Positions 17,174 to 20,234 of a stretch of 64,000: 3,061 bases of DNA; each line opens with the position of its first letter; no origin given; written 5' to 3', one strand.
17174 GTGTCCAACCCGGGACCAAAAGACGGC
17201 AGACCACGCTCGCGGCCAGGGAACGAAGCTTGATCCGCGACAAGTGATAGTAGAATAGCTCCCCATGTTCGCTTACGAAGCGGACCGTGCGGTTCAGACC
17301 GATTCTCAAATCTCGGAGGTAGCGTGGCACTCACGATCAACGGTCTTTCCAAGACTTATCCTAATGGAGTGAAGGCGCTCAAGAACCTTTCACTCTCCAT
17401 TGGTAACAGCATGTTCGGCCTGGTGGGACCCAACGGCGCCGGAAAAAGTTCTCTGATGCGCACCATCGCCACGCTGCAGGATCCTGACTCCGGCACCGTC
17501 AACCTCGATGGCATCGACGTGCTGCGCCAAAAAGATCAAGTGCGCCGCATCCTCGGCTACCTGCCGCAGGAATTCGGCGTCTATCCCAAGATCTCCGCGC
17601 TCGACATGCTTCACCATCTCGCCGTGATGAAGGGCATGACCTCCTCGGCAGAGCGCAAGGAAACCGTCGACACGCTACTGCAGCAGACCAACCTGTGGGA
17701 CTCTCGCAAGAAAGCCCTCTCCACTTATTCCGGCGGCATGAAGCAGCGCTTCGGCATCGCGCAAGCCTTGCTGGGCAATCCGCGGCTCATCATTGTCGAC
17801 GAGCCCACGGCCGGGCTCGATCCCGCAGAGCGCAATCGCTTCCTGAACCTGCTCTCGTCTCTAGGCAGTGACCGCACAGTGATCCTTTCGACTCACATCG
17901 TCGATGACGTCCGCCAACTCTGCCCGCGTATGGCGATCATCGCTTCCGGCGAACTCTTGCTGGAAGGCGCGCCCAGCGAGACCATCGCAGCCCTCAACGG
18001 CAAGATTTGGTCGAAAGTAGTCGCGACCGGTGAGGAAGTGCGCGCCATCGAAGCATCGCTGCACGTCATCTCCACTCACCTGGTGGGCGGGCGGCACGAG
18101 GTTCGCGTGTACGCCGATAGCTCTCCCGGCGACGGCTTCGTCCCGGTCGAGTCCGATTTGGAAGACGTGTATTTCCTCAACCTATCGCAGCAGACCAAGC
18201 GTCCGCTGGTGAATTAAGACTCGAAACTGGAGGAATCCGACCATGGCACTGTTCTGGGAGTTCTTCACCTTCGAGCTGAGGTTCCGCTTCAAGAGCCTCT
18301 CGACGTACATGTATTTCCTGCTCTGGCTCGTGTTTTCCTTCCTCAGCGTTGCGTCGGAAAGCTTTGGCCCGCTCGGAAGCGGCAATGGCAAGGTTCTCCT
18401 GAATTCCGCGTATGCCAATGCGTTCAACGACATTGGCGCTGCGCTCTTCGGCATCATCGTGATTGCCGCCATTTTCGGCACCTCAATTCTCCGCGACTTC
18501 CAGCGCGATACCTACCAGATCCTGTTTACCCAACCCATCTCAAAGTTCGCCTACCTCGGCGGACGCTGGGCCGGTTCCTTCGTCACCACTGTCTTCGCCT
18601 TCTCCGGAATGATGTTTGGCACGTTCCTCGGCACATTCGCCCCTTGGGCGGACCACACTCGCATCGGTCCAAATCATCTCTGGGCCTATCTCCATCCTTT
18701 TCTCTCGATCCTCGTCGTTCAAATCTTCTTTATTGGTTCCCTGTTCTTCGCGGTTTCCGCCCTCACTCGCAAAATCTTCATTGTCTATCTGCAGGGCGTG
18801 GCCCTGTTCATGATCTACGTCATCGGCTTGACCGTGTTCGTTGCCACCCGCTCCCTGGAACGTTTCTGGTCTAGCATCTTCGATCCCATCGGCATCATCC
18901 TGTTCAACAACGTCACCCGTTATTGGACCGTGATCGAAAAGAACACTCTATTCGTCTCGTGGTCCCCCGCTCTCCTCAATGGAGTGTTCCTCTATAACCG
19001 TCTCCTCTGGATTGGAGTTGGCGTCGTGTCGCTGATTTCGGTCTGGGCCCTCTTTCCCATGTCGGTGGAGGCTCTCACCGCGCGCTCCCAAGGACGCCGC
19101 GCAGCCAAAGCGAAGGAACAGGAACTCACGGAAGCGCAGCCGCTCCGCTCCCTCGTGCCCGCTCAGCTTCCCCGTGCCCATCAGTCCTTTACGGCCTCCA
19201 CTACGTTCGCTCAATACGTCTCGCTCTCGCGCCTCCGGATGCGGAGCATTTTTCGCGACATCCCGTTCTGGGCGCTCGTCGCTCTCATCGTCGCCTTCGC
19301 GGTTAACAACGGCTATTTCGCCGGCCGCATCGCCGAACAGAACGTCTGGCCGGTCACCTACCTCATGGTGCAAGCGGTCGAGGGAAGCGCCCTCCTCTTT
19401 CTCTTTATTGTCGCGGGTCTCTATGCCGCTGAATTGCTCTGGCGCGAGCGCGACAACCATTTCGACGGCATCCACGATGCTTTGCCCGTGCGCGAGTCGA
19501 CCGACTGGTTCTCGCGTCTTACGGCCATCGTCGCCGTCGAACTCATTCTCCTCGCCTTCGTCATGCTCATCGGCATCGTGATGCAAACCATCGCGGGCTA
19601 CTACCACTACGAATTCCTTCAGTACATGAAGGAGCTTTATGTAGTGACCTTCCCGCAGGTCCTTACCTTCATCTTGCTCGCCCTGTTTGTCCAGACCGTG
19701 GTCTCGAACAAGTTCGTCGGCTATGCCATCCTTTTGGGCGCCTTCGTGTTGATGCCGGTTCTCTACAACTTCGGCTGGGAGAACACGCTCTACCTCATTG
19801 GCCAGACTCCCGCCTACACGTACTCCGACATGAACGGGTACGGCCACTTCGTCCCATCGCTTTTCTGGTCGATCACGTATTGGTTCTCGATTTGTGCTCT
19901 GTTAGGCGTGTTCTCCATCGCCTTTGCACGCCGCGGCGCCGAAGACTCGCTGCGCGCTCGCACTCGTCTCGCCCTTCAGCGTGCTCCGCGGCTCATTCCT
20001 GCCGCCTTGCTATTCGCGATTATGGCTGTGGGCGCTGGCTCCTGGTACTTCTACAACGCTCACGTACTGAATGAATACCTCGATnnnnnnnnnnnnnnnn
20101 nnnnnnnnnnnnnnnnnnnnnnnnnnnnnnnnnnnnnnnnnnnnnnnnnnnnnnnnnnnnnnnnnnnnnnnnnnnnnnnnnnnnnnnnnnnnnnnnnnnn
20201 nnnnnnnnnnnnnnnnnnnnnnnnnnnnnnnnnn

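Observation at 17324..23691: ABC exporter whose double permease is covalently fused to an extracytoplasmic M1 metallopeptidase, co-transcribed with a CRTAC1-like propeller protein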

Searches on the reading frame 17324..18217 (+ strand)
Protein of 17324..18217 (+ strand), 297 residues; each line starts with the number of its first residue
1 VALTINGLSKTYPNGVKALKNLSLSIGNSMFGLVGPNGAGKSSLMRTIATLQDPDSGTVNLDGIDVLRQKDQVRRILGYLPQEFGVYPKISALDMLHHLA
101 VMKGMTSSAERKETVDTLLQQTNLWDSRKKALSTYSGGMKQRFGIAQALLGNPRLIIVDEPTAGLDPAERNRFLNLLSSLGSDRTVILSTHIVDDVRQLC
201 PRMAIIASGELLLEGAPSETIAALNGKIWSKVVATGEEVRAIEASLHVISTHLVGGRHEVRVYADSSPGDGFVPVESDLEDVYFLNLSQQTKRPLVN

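Call 6: search_protein_families(library=pfam, proteins=[window:17324-18217:+], max_evalue=0.01)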
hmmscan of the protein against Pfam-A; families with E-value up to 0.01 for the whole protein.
window:17324-18217:+ (297 aa): 11 families
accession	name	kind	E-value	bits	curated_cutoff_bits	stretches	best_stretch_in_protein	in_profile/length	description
PF00005.33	ABC_tran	-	1.6e-30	106.9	25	1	19-163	1-137/137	ABC transporter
PF13304.12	AAA_21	-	7e-15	56.3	27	2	134-191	237-298/304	AAA domain, putative AbiEii toxin, Type IV TA system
PF02463.25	SMC_N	-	8.2e-06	25.8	40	1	15-48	9-44/220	RecF/RecN/SMC N terminal domain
PF13175.12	AAA_15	-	3.7e-05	23.9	32.1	1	17-65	12-64/374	AAA ATPase domain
PF00004.35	AAA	-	4.4e-05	24.4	21.2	1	33-128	3-98/131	ATPase family associated with various cellular activities (AAA)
PF13671.12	AAA_33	-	0.00064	20.5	27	1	33-187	4-102/143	AAA domain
PF13191.12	AAA_16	-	0.002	19.1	32.6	1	32-181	28-124/167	AAA ATPase domain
PF13476.12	AAA_23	-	0.0022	19.1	27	1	15-48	6-39/201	AAA domain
PF13604.12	AAA_30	-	0.0033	17.6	27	0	27-161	17-97/191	AAA domain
PF13401.12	AAA_22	-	0.0057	17.4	27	0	33-118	10-65/130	AAA domain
PF13555.12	AAA_29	-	0.0075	16.4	27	0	30-56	24-50/61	P-loop containing region of AAA domain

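Call 7: search_protein_families(library=ncbifam, proteins=[window:17324-18217:+], max_evalue=0.01)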
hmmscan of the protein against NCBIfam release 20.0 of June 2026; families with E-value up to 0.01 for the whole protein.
window:17324-18217:+ (297 aa): 195 families (the best 25 are shown)
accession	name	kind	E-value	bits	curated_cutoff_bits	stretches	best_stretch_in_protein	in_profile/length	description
TIGR01188.1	drrA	subfamily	3.7e-54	184.1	312.45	1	11-247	2-239/302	daunorubicin resistance ABC transporter, ATP-binding protein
TIGR03522.1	GldA_ABC_ATP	equivalog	1.3e-50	172.5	402.6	1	1-227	1-226/301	gliding motility-associated ABC transporter ATP-binding subunit GldA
TIGR03740.1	galliderm_ABC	subfamily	5.9e-41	140.6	309.75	1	3-216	1-207/223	lantibiotic protection ABC transporter ATP-binding subunit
TIGR02315.1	ABC_phnC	equivalog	2.3e-39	135.3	266.1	1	3-222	2-235/243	phosphonate ABC transporter ATP-binding protein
NF010060.0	PRK13537.1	equivalog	1.4e-38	132.6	521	1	4-246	17-257/314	nodulation factor ABC transporter ATP-binding protein NodI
NF033858.1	ABC2_perm_RbbA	equivalog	4.3e-38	130.8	1050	1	4-222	3-226/909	ribosome-associated ATPase/putative transporter RbbA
NF010059.0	PRK13536.1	equivalog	1e-37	129.7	549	1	2-223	43-264/342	nodulation factor ABC transporter ATP-binding protein NodI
TIGR03864.1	PQQ_ABC_ATP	hypoth_equivalog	2.5e-36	125.3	302.25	1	2-226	1-225/236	ABC transporter, ATP-binding subunit, PQQ-dependent alcohol dehydrogenase system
TIGR04406.1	LPS_export_lptB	equivalog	3e-36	124.9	240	1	3-223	2-225/239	LPS export ABC transporter ATP-binding protein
TIGR01288.1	nodI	equivalog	4.6e-35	121.1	424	1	1-222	3-224/303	nodulation factor ABC transporter ATP-binding protein NodI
TIGR02673.1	FtsE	equivalog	5.3e-33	114.5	264.85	1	5-208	4-212/214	cell division ATP-binding protein FtsE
TIGR04521.1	ECF_ATPase_2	equivalog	1.6e-32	112.7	330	1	11-222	13-234/279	energy-coupling factor transporter ATPase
TIGR01186.1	proV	subfamily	1.1e-31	110.2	326.6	1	16-222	6-219/363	betaine/proline/choline family ABC transporter ATP-binding protein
TIGR00972.1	3a0107s01c2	equivalog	1.3e-31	109.9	343.2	1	5-219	4-229/248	phosphate ABC transporter ATP-binding protein PstB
TIGR02314.1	ABC_MetN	equivalog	2.2e-31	109.1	499.7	1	14-228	16-236/343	methionine ABC transporter ATP-binding protein MetN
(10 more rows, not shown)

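Call 26: search_protein_families(library=padloc, proteins=[window:17324-18217:+], max_evalue=0.001)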
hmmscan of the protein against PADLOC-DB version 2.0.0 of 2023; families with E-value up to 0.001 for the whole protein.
window:17324-18217:+ (297 aa): 22 families
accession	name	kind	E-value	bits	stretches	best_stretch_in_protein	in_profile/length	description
PDLC04135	mad3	-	1.4e-30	105.1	2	124-200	253-331/374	mads_3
PDLC02980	AriA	-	9.4e-14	50.1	2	135-191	238-298/304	-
PDLC04175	HEC-01A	-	2.4e-09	34.7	1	152-201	268-317/363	-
PDLC03878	NsnB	-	1.4e-07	29.6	0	14-55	8-48/345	-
PDLC04140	mad8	-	2e-07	28.8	1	16-226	14-255/314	mads_8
PDLC02914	ATPase-Toprim_I-B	-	5.2e-07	27.2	0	20-55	14-52/443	-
PDLC02979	AriA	-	1.8e-06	26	1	17-55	12-50/373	-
PDLC00075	GajA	-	2.4e-06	24.4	0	126-202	240-316/536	AAA ATPase domain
PDLC04178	HEC-01A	-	2.6e-06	24.8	0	30-53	30-53/399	-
PDLC04176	HEC-01A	-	3.3e-06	24.7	0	14-49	9-44/371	-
PDLC02335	AbiLi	-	8e-06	23.1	0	31-52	79-100/326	AbiLi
PDLC00096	GajA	-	2e-05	21.5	0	15-115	10-107/630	AAA ATPase domain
PDLC02915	ATPase-Toprim_I-B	-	3.6e-05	20.7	0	155-191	258-294/623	-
PDLC00289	PtuA1|PtuA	-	0.00014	19.1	0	154-191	250-287/404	AAA ATPase domain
PDLC04391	PDC-M07A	-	0.00016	18.8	0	114-191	260-344/412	-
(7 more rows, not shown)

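Call 86: search_solved_structures(query=window:17324-18214:+, max_evalue=1e-30)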
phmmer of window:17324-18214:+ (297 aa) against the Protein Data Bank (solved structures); distinct sequences matched with E-value up to 1e-30: 57.
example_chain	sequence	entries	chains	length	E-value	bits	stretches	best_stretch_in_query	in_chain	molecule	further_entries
7lkp_A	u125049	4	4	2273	6.1e-57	196.3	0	13-217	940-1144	Retinal-specific phospholipid-transporting ATPase ABCA4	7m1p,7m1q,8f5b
7e7i_A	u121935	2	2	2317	6.4e-57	196.2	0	13-217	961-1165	Retinal-specific phospholipid-transporting ATPase ABCA4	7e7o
7lkz_A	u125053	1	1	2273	4.2e-56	193.5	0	13-217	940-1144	Retinal-specific phospholipid-transporting ATPase ABCA4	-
7e7q_A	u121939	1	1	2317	4.4e-56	193.5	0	13-217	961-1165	Retinal-specific phospholipid-transporting ATPase ABCA4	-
8edw_A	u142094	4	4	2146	7.9e-56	192.7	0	4-219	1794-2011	Phospholipid-transporting ATPase ABCA7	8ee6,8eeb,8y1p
8eop_A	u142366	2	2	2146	5.5e-55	189.9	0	4-219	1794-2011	Phospholipid-transporting ATPase ABCA7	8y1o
7w01_A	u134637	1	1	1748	1.4e-54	188.5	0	5-215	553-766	Phospholipid-transporting ATPase ABCA3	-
7w02_A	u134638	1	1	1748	9.8e-54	185.8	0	5-215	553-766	Phospholipid-transporting ATPase ABCA3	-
7tby_A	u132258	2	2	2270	2.8e-53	184.3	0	3-216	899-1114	ATP-binding cassette, sub-family A (ABC1), member 1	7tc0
7tdt_A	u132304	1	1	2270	2.8e-53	184.3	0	3-216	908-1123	Phospholipid-transporting ATPase ABCA1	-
7tbz_A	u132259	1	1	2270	2.8e-53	184.3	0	3-216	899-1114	ATP-binding cassette, sub-family A (ABC1), member 1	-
5xjy_A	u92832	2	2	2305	2.9e-53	184.3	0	3-216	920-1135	ATP-binding cassette sub-family A member 1 | Phospholipid-transporting ATPase ABCA1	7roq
7tbw_A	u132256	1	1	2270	1.9e-52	181.5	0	3-216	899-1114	ATP-binding cassette, sub-family A (ABC1), member 1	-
1vpl_A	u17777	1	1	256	3.5e-37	131.5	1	17-219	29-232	ABC transporter, ATP-binding protein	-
7o0y_B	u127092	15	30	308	7.6e-37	130.4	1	2-221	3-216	Probable ABC transporter ATP-binding protein NosF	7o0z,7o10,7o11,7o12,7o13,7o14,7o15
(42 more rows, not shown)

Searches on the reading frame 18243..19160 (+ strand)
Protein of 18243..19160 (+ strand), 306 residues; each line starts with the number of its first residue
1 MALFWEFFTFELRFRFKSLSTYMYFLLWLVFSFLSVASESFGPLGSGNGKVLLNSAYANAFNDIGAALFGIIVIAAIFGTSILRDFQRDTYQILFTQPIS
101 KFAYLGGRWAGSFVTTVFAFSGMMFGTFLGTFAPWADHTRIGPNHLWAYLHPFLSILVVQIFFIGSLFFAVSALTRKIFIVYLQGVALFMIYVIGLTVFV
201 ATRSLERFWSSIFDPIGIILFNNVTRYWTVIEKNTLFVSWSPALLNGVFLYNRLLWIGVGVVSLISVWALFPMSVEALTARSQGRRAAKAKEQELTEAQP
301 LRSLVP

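Call 30: search_protein_families(library=pfam, proteins=[window:18243-19160:+], max_evalue=1)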
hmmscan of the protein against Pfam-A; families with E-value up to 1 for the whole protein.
window:18243-19160:+ (306 aa): 3 families
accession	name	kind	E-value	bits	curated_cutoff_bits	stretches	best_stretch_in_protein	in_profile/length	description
PF12679.13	ABC2_membrane_2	-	0.00027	20.7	27.2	1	13-201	9-207/283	ABC-2 family transporter protein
PF12698.13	ABC2_membrane_3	-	0.14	11.7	31.6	1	61-213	164-306/347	ABC-2 family transporter protein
PF02450.21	LCAT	-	0.24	11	21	1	71-128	123-181/392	Lecithin:cholesterol acyltransferase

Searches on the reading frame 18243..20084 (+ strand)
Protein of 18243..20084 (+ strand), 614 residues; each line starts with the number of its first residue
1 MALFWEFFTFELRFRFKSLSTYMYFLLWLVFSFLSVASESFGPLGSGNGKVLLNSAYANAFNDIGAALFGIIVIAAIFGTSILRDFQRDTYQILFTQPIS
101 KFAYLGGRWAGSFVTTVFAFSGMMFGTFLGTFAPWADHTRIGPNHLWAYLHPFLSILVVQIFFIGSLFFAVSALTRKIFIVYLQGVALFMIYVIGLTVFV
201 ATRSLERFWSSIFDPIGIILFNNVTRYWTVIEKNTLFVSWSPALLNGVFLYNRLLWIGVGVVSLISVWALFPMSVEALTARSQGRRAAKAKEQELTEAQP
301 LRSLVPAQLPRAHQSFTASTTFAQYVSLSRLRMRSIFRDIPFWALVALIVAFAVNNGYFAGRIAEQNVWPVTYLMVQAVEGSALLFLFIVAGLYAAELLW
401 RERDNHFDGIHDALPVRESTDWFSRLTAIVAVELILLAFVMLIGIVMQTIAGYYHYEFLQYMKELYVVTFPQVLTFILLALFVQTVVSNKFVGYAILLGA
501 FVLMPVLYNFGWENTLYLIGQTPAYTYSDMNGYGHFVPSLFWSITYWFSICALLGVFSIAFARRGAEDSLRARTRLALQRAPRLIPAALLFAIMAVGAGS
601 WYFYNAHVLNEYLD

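Call 51: search_solved_structures(query=A3, max_evalue=10)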
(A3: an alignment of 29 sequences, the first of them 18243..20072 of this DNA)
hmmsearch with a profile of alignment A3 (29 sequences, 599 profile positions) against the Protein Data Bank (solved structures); distinct sequences matched with E-value up to 10: 1.
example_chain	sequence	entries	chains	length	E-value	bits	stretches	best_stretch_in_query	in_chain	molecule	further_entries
7o0y_D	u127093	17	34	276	0.00076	21.1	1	3-118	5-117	Probable ABC transporter permease protein NosY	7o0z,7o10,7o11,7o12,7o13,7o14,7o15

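Call 79: predict_structure(alignment_id=A5)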
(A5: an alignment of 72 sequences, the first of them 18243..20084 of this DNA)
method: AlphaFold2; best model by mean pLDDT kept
length: 614 residues; sequences in the alignment: 72
mean_pLDDT: 83.7   pTM: 0.76
mean pLDDT of the five models: 83.7, 82.7, 81.5, 81.3, 78.8
residues with pLDDT >= 90: 231; 70-90: 296; 50-70: 75; < 50: 12
segments of 3 or more residues with pLDDT < 50: 297-304
pLDDT, mean of each block of 10 residues (from residue 1): 88 91 92 84 69 89 88 90 83 81 92 95 93 87 88 93 95 87 85 80 73 88 87 86 77 94 94 66 55 51 49 67 88 91 89 86 73 89 88 90 62 69 92 95 93 91 93 94 89 87 77 78 84 86 93 92 68 82 90 94 82 53
secondary structure, 60 per line:
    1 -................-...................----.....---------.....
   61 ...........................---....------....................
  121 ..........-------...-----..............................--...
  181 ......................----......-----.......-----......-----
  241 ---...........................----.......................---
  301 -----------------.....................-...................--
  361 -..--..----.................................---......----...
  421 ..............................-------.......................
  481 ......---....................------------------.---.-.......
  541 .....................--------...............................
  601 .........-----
elements in order: H2-17 H19-37 H42-46 H56-87 H91-94 H101-130 H146-175 H178-202 H207-212 H218-224 H230-235 H244-270 H275-297 H318-338 H340-358 H372-404 H408-413 H418-450 H458-486 H490-509 H534-561 H570-609

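Call 81: fold_search(model_id=the predicted structure, library=pdb)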
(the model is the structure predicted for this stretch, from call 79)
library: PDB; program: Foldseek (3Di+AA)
matches with E <= 10: 98; with E <= 0.001: 0
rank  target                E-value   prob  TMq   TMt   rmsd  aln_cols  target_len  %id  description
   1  7znq_Y                1.0e-02  1.00  0.33  0.68   5.6       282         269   15  ABC transporter complex NosDFYL in GDN (released 2022-08-03)
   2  7o12_E                1.3e-02  1.00  0.28  0.63  13.0       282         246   13  ABC transporter NosDFY, AMPPNP-bound in GDN (released 2022-04-13)
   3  8k1m_B                2.3e-02  1.00  0.40  0.45  15.7       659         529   14  mycobacterial efflux pump, apo state (released 2024-07-17)
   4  7o0y_E                2.7e-02  1.00  0.27  0.61  13.3       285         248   13  ABC transporter NosDFY, nucleotide-free in GDN (released 2022-04-13)
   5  7znq_y                2.8e-02  1.00  0.27  0.61  12.7       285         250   14  ABC transporter complex NosDFYL in GDN (released 2022-08-03)
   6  8k1o_A                3.0e-02  1.00  0.45  0.51  11.0       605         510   14  mycobacterial efflux pump, AMPPNP bound state (released 2024-07-17)
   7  8k1p_A                3.4e-02  1.00  0.41  0.46  13.1       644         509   14  mycobacterial efflux pump, ADP+vanadate bound state (released 2024-07-17)
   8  7qba_D                3.8e-02  1.00  0.31  0.62   6.2       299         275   15  CryoEM structure of the ABC transporter NosDFY complexed with nitrous oxide reductase NosZ (released 2022-08-03)
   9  7o0y_D                4.3e-02  1.00  0.32  0.66   5.6       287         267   15  ABC transporter NosDFY, nucleotide-free in GDN (released 2022-04-13)
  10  7o0z_D                5.5e-02  1.00  0.28  0.59  15.0       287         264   13  ABC transporter NosFY, nucleotide-free in GDN (released 2022-11-02)
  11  8k1n_C                6.4e-02  1.00  0.44  0.50  12.1       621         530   13  mycobacterial efflux pump, substrate-bound state (released 2024-07-17)
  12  7qba_E                8.5e-02  1.00  0.33  0.72   4.5       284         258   16  CryoEM structure of the ABC transporter NosDFY complexed with nitrous oxide reductase NosZ (released 2022-08-03)
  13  7o17_E                9.9e-02  1.00  0.26  0.55  13.1       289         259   14  ABC transporter NosDFY E154Q, ATP-bound in lipid nanodisc (released 2022-04-13)
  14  8i3a_A                1.2e-01  0.99  0.23  0.25  23.7       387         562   13  Cryo-EM structure of abscisic acid transporter AtABCG25 in outward conformation (released 2023-09-13)
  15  8i3c_A                1.3e-01  0.99  0.24  0.26  21.4       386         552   13  Cryo-EM structure of abscisic acid transporter AtABCG25 with CHS (released 2023-09-13)
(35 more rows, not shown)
